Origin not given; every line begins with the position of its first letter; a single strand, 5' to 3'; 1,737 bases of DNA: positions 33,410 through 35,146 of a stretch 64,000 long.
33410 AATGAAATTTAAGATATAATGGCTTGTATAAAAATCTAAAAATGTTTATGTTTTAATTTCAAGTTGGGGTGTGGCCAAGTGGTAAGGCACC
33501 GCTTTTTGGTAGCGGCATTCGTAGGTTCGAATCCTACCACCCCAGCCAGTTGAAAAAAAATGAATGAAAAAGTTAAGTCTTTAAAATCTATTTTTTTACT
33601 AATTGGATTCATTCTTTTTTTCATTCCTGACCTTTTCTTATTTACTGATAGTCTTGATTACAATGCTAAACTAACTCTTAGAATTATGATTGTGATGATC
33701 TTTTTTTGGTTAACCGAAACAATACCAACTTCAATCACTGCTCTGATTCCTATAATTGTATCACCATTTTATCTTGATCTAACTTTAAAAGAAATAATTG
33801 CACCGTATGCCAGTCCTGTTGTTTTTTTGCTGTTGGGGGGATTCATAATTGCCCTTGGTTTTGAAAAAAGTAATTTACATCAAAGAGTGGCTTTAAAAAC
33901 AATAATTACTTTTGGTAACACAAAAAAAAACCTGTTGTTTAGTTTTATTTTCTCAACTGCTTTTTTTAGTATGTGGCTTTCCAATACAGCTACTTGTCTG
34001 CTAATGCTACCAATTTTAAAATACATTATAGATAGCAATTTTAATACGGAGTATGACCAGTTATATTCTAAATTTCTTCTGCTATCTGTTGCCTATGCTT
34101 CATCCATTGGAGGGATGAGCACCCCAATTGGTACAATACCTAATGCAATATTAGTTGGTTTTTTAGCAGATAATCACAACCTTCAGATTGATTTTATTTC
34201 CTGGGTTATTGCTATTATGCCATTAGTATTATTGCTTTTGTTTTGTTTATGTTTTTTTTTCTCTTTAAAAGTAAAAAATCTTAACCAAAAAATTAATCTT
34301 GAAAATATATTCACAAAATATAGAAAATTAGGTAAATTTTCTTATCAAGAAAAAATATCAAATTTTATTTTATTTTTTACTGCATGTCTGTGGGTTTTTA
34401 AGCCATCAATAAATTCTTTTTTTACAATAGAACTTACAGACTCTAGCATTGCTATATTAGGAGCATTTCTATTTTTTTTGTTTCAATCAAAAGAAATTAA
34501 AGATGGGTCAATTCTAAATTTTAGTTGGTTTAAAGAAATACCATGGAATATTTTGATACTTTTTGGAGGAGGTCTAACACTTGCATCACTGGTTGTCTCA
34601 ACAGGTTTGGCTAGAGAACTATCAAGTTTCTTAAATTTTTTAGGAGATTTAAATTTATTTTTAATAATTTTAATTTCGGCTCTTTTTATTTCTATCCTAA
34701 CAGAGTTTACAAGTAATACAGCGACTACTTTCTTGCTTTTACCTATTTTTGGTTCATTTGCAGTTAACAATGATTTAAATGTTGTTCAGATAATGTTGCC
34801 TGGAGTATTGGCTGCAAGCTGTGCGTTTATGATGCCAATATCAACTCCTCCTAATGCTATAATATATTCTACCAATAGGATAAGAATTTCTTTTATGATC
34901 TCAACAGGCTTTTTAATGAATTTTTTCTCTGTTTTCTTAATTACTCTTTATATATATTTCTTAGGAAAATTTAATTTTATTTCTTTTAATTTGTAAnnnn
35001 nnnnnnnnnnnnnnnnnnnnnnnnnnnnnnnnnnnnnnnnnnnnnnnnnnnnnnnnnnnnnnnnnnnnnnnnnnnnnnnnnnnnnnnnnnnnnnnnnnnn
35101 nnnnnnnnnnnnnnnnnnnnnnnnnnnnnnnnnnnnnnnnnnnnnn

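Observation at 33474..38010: tRNA-Gln-adjacent operon (DASS transporter, GT4, PIG-L deacetylase, MprF-type flippase domain) that could make an amino-sugar glycolipid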

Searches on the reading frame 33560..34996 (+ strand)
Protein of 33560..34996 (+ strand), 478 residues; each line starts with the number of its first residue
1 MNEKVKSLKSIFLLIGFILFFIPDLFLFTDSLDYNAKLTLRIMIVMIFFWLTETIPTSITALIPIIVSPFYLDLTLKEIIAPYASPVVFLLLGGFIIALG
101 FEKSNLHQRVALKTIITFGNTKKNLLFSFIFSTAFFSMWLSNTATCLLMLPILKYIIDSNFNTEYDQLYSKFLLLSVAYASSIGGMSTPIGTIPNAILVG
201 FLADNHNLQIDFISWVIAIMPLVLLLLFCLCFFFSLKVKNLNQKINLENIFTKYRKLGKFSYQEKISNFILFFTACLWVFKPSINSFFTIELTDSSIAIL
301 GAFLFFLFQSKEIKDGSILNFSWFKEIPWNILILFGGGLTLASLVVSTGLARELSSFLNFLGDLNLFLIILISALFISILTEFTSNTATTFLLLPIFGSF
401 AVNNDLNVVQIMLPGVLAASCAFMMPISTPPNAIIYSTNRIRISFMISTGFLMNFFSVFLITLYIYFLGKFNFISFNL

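Call 4: search_protein_families(library=pfam, proteins=[window:33560-34996:+], max_evalue=0.01)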
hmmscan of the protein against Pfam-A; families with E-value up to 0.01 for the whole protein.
window:33560-34996:+ (478 aa): 2 families
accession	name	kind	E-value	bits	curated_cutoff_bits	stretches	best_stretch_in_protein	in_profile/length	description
PF00939.25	Na_sulph_symp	-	3.3e-59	201.6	27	1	11-465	9-462/472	Sodium:sulfate symporter transmembrane region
PF03600.22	CitMHS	-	6.7e-51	173.8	31.9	1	48-401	2-318/336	Citrate transporter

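Call 5: search_protein_families(library=ncbifam, proteins=[window:33560-34996:+], max_evalue=0.01)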
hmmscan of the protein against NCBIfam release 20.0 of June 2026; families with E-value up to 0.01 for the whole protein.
window:33560-34996:+ (478 aa): 1 family
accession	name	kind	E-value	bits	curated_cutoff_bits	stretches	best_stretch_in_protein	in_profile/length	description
TIGR00785.1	dass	subfamily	1.3e-77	261.4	198.6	1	31-466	5-441/444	DASS family sodium-coupled anion symporter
